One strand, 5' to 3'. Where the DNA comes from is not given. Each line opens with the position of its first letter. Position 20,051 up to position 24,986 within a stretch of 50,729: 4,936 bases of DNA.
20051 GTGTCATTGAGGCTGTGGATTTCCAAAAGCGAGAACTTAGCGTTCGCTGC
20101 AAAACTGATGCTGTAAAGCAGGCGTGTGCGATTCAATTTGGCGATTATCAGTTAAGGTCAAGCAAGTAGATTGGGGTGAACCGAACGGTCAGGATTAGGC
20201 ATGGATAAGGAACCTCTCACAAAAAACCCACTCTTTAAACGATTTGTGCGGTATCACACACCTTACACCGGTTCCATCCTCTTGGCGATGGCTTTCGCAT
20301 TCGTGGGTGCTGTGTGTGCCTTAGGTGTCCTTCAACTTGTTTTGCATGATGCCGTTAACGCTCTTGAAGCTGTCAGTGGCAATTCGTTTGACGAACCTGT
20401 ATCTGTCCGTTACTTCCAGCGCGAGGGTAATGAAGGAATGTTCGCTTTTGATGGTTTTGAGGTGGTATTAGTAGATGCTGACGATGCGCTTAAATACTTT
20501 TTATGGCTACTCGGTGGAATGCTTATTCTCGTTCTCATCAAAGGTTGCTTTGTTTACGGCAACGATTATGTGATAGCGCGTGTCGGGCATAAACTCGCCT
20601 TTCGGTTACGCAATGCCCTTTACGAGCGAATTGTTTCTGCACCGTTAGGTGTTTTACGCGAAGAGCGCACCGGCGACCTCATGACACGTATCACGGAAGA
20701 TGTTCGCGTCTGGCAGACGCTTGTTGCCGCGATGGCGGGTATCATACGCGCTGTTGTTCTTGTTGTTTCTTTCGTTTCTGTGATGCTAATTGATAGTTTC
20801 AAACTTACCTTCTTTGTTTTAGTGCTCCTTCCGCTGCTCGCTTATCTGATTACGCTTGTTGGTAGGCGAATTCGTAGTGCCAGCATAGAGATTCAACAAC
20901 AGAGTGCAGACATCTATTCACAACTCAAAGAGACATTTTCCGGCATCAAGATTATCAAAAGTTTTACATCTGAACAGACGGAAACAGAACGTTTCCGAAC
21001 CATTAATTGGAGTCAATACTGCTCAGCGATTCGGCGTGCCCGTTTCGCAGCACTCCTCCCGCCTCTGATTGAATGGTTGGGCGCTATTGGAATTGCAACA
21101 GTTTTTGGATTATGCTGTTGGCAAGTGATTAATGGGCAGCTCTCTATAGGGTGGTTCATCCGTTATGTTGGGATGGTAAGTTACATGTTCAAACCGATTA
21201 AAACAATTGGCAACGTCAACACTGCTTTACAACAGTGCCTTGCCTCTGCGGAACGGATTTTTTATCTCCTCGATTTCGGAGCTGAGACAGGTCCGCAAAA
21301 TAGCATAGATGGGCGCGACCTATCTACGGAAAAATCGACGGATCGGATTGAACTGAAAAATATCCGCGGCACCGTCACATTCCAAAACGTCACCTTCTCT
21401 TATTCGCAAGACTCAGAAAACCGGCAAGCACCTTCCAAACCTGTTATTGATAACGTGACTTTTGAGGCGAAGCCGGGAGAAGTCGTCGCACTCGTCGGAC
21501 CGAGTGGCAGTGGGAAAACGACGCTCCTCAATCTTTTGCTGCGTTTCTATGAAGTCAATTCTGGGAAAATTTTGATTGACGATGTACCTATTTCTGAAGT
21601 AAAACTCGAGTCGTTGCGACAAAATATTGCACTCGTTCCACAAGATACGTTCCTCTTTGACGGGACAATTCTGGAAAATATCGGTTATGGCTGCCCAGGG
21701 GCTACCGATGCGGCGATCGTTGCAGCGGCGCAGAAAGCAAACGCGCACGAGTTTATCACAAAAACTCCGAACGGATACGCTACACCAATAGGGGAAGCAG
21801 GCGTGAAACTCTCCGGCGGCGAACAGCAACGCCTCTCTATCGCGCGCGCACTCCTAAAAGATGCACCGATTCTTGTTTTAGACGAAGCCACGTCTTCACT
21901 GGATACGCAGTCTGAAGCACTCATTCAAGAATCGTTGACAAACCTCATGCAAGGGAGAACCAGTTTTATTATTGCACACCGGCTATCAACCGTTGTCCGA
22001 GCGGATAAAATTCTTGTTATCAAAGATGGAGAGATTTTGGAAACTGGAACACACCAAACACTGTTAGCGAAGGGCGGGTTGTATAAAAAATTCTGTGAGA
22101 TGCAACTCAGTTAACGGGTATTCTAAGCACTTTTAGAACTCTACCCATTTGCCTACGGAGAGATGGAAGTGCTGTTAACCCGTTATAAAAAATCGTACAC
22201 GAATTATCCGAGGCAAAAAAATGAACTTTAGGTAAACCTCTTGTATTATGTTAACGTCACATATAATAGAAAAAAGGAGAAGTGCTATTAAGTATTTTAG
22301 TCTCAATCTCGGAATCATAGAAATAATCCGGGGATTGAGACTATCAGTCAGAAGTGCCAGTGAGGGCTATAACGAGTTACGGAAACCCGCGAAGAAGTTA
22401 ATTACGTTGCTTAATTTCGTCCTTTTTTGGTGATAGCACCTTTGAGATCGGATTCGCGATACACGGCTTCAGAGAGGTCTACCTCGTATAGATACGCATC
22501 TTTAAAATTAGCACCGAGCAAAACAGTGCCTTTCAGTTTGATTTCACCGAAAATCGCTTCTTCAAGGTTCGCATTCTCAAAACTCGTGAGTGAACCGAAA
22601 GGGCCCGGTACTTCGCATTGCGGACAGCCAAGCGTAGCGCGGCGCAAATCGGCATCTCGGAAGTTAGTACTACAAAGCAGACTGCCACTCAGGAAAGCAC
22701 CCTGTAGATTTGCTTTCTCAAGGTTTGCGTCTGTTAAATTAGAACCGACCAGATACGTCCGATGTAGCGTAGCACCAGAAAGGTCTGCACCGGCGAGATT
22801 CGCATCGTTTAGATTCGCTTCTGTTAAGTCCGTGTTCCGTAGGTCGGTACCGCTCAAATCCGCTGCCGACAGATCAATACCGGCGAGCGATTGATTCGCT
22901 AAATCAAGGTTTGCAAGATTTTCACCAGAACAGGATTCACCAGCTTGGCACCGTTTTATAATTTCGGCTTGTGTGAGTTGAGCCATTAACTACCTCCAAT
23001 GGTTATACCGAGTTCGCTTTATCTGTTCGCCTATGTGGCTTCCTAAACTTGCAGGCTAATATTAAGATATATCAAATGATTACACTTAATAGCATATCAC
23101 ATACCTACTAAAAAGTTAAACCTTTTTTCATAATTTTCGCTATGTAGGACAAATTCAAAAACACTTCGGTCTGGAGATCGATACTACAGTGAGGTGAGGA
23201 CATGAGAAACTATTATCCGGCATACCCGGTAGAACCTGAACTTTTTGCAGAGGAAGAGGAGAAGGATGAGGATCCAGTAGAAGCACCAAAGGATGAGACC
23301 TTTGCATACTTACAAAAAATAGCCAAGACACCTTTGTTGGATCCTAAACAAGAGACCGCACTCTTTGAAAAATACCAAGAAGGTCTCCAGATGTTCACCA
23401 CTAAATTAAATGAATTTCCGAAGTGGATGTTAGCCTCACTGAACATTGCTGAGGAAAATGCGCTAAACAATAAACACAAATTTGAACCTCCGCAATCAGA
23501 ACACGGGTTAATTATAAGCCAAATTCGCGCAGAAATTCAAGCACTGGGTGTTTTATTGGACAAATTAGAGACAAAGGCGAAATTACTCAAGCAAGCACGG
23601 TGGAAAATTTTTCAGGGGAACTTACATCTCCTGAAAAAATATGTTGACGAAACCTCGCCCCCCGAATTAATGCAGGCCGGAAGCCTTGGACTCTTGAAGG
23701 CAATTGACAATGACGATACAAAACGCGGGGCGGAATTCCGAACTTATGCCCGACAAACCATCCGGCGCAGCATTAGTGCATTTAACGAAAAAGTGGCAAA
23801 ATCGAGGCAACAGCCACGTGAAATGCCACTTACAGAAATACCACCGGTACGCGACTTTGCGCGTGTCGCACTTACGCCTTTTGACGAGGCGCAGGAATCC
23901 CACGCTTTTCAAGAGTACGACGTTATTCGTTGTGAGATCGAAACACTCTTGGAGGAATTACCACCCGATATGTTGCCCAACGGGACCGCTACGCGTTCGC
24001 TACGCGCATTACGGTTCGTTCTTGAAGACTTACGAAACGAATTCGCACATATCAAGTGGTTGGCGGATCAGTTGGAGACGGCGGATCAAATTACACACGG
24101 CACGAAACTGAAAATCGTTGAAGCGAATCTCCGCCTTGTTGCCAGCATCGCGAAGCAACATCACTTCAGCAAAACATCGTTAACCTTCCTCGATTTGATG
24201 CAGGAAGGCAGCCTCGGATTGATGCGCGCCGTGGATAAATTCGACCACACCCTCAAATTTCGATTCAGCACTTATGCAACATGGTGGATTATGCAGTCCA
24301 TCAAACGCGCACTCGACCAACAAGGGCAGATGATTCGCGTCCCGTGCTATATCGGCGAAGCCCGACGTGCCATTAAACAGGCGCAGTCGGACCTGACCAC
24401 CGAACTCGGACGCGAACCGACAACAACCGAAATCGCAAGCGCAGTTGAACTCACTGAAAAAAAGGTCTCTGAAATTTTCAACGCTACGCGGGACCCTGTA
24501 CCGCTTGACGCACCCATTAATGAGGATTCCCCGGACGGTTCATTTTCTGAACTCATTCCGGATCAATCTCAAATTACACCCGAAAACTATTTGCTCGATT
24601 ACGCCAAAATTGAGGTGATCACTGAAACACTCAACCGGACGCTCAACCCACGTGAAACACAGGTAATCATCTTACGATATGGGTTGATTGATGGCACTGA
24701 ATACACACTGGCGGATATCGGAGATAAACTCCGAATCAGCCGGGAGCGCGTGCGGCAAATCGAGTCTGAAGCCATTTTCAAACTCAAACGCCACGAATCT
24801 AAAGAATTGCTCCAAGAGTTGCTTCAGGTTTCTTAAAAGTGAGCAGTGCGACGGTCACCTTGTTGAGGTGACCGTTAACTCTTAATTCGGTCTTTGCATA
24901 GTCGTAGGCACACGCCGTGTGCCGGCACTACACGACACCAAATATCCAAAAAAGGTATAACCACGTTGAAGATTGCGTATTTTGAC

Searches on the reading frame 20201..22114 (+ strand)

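Call 37: search_protein_families(library=pfam, proteins=[window:20201-22114:+], max_evalue=0.001)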
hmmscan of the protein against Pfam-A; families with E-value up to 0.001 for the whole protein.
window:20201-22114:+ (637 aa): 6 families
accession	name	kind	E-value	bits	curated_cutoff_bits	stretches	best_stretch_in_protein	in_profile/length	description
PF00664.28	ABC_membrane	-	1e-38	134.1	28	1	98-332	38-273/274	ABC transporter transmembrane region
PF00005.33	ABC_tran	-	8.2e-35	120.8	25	1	417-565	2-137/137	ABC transporter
PF02463.25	SMC_N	-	5.9e-08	32.8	40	1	453-608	107-212/220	RecF/RecN/SMC N terminal domain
PF13304.12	AAA_21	-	5.4e-06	27.1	27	0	429-449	2-22/304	AAA domain, putative AbiEii toxin, Type IV TA system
PF13401.12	AAA_22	-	6e-05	23.8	27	1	428-481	7-33/130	AAA domain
PF13191.12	AAA_16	-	9.5e-05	23.4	32.6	1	425-584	24-161/167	AAA ATPase domain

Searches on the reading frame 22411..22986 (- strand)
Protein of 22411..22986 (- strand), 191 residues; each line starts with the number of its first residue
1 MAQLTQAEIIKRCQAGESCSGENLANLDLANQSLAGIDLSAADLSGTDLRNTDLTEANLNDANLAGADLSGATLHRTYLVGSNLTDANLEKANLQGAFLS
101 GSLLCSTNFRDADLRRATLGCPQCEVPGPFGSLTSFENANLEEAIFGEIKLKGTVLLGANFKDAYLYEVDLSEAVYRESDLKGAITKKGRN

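Call 37: search_protein_families(library=pfam, proteins=[window:22411-22986:-], max_evalue=0.001)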
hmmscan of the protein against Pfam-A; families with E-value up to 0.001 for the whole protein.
window:22411-22986:- (191 aa): 3 families
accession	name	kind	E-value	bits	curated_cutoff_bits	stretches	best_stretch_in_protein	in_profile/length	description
PF00805.28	Pentapeptide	-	7.1e-34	115.4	20.2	4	48-86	2-40/40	Pentapeptide repeats (8 copies)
PF13599.13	Pentapeptide_4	-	3.5e-18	65.9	38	3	21-84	15-78/78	Pentapeptide repeat region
PF13576.12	Pentapeptide_3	-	4.4e-12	46.5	27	0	36-73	8-48/48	Pentapeptide repeats (9 copies)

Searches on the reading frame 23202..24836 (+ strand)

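Call 37: search_protein_families(library=pfam, proteins=[window:23202-24836:+], max_evalue=0.001)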
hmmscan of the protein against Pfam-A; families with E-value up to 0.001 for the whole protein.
window:23202-24836:+ (544 aa): 4 families
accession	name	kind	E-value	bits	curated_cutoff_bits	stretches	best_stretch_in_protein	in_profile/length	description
PF04542.20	Sigma70_r2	-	1.5e-24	86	24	2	305-374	1-68/71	Sigma-70 region 2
PF04539.22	Sigma70_r3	-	6.2e-19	68.3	25.3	1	386-463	1-77/78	Sigma-70 region 3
PF04545.22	Sigma70_r4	-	6.7e-16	58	24.1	1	480-529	4-49/50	Sigma-70, region 4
PF00140.25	Sigma70_r1_2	-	0.00071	19.9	22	0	35-62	5-32/34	Sigma-70 factor, region 1.2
